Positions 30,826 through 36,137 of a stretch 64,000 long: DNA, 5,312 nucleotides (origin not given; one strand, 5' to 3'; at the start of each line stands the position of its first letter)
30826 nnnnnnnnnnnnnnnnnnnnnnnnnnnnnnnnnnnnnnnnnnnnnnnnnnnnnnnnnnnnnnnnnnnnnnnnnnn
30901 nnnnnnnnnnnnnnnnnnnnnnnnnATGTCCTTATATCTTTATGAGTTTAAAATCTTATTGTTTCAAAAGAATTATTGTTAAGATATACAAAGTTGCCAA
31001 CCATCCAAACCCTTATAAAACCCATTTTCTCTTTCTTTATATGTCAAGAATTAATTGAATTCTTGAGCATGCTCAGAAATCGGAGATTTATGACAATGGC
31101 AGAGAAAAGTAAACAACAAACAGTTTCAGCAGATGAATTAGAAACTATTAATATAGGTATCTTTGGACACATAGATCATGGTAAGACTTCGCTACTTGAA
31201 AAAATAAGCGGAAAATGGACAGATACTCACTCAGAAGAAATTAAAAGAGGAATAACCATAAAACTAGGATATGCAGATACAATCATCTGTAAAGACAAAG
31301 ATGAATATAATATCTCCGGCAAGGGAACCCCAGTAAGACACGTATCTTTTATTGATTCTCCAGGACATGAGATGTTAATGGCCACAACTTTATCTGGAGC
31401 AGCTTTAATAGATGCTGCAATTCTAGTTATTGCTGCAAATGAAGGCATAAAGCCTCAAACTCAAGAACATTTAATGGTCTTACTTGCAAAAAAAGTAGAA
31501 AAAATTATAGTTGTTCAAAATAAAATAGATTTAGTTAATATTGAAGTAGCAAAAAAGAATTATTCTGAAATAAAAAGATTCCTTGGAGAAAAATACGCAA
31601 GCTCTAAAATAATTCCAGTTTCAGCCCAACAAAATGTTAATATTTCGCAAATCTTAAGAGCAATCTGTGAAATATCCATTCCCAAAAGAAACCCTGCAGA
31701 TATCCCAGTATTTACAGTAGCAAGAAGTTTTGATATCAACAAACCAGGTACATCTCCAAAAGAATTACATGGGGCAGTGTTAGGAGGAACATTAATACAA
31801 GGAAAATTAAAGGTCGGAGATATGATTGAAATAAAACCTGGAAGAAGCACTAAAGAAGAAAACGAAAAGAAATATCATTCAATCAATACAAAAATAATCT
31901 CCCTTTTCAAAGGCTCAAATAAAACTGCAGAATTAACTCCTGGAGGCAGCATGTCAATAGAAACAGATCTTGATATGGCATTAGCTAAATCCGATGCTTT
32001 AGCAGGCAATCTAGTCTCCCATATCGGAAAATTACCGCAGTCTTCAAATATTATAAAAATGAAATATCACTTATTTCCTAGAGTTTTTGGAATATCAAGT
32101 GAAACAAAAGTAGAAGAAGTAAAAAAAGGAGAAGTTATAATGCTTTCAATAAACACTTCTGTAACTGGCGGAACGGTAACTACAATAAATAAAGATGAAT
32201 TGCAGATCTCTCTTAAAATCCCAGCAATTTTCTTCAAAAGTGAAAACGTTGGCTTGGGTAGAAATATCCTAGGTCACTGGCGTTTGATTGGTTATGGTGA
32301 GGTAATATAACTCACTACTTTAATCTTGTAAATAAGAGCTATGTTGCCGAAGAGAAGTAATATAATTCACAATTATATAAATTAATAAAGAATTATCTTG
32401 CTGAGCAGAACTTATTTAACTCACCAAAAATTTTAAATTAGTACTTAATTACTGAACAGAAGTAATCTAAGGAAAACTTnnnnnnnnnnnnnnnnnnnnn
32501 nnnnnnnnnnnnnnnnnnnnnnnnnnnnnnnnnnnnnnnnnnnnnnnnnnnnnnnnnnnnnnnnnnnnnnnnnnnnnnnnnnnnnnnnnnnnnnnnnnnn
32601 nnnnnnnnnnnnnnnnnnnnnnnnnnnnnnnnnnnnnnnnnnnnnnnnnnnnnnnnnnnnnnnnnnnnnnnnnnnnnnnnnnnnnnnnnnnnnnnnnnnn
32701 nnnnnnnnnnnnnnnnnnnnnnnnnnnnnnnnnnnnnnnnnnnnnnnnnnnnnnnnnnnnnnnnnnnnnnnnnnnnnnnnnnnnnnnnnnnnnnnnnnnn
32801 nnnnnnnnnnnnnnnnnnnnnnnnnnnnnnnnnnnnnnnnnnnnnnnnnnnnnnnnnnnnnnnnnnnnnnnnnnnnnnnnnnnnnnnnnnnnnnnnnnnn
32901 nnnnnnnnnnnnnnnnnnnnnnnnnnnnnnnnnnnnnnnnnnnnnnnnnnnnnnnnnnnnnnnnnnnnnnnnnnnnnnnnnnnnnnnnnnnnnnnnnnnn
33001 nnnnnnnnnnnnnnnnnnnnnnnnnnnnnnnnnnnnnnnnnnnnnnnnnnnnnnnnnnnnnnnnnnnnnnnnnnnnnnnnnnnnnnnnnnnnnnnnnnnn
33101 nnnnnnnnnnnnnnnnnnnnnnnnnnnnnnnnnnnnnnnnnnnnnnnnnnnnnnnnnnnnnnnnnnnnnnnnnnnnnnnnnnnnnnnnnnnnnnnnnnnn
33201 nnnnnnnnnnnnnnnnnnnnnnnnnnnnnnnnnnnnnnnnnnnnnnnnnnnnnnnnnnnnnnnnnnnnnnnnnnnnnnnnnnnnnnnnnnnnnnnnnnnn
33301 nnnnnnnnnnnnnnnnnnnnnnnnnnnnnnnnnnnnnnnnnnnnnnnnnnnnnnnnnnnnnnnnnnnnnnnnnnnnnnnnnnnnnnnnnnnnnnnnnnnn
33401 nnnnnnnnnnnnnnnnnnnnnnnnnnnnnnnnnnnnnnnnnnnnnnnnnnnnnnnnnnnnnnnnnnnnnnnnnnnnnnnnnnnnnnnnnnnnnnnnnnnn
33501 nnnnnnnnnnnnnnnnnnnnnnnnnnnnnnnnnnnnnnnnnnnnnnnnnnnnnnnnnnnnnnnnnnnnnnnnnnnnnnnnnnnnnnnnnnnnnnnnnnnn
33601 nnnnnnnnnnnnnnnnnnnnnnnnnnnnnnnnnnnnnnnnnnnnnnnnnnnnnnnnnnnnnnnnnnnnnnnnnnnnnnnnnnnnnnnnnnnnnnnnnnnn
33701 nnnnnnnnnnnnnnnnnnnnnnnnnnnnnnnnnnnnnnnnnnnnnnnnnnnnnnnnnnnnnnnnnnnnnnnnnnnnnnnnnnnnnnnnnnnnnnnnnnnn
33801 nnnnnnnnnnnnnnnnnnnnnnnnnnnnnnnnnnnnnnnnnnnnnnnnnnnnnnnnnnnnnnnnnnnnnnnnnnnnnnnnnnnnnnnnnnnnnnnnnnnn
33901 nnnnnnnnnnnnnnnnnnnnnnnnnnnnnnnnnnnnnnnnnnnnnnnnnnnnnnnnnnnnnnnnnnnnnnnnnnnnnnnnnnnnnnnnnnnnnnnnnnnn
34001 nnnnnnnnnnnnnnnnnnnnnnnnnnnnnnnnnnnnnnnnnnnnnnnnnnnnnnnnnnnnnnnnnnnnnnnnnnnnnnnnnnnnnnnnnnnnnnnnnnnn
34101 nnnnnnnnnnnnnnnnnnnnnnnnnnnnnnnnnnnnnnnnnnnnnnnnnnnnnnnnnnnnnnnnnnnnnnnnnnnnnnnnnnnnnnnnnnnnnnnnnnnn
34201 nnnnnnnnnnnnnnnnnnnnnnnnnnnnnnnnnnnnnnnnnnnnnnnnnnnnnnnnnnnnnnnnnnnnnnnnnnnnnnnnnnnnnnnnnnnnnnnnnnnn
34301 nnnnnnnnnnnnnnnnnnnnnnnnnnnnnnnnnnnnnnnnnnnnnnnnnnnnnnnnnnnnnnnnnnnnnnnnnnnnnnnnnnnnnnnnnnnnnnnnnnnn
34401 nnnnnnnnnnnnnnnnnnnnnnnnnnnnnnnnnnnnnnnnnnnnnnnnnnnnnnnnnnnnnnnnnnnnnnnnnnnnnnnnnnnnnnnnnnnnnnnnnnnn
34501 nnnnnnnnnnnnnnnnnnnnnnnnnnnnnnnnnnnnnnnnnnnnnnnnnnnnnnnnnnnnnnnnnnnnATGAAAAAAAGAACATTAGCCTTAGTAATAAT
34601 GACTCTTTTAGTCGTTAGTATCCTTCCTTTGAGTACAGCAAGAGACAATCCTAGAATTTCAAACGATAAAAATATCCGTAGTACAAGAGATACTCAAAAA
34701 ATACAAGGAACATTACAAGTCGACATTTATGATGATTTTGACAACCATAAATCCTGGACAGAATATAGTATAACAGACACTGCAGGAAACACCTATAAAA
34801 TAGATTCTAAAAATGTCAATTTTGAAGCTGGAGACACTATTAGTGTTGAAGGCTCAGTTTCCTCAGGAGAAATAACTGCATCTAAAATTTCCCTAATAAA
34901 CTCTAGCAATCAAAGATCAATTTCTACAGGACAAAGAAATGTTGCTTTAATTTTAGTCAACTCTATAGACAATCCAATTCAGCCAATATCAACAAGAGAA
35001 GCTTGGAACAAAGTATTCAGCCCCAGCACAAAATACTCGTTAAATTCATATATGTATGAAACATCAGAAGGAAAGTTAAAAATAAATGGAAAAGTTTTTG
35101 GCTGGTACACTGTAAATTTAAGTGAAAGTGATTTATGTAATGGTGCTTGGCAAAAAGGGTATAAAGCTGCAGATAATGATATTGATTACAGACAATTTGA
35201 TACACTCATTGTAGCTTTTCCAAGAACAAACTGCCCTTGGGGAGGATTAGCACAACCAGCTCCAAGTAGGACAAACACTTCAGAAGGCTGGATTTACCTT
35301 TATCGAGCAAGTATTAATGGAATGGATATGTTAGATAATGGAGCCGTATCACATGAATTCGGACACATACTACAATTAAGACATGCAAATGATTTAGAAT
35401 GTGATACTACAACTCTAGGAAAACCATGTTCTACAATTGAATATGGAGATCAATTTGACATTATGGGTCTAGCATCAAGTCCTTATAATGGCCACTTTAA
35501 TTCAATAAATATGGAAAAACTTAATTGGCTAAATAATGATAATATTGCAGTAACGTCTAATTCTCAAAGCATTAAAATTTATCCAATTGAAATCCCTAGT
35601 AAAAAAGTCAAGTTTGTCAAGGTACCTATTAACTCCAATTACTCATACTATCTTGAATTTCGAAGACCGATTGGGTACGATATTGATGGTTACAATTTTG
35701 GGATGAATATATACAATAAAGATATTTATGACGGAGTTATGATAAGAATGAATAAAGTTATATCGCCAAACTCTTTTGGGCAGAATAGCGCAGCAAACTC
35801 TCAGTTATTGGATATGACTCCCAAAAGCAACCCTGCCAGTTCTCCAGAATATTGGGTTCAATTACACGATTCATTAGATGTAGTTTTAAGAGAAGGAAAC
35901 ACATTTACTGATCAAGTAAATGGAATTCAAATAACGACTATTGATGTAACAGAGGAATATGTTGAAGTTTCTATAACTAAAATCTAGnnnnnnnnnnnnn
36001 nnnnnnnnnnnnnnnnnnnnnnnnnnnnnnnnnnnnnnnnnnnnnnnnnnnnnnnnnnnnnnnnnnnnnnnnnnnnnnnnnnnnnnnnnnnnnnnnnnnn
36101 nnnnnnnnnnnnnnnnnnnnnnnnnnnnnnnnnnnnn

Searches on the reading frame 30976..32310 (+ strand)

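Call 8: search_protein_families(library=pfam, proteins=[window:30976-32310:+], max_evalue=0.001)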
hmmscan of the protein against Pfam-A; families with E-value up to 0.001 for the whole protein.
window:30976-32310:+ (444 aa): 6 families
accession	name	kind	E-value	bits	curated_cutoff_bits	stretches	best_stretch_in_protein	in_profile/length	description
PF00009.33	GTP_EFTU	-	1.2e-35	123.3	26.5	1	57-232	3-184/188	Elongation factor Tu GTP binding domain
PF09173.17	eIF2_C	-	4.2e-25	88.2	22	1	360-443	3-86/86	Initiation factor eIF2 gamma, C terminal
PF01926.29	MMR_HSR1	-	9.8e-06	26.1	21.9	1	60-183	2-113/113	50S ribosome-binding GTPase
PF03144.31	GTP_EFTU_D2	-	2.2e-05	25.2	30.3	1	266-326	1-54/73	Elongation factor Tu domain 2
PF03193.22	RsgA_GTPase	-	5.9e-05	23.4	30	1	142-226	20-100/174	RsgA GTPase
PF16897.10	MMR_HSR1_Xtn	-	0.00079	19.8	35.2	0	176-230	57-100/106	C-terminal region of MMR_HSR1 domain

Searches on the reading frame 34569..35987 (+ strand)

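Call 8: search_protein_families(library=pfam, proteins=[window:34569-35987:+], max_evalue=0.001)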
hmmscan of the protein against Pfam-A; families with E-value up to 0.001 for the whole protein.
window:34569-35987:+ (472 aa): 1 family
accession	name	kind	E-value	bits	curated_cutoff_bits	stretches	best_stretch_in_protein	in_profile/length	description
PF13688.12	Reprolysin_5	-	0.00012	22.8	27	1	201-307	82-192/196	Metallo-peptidase family M12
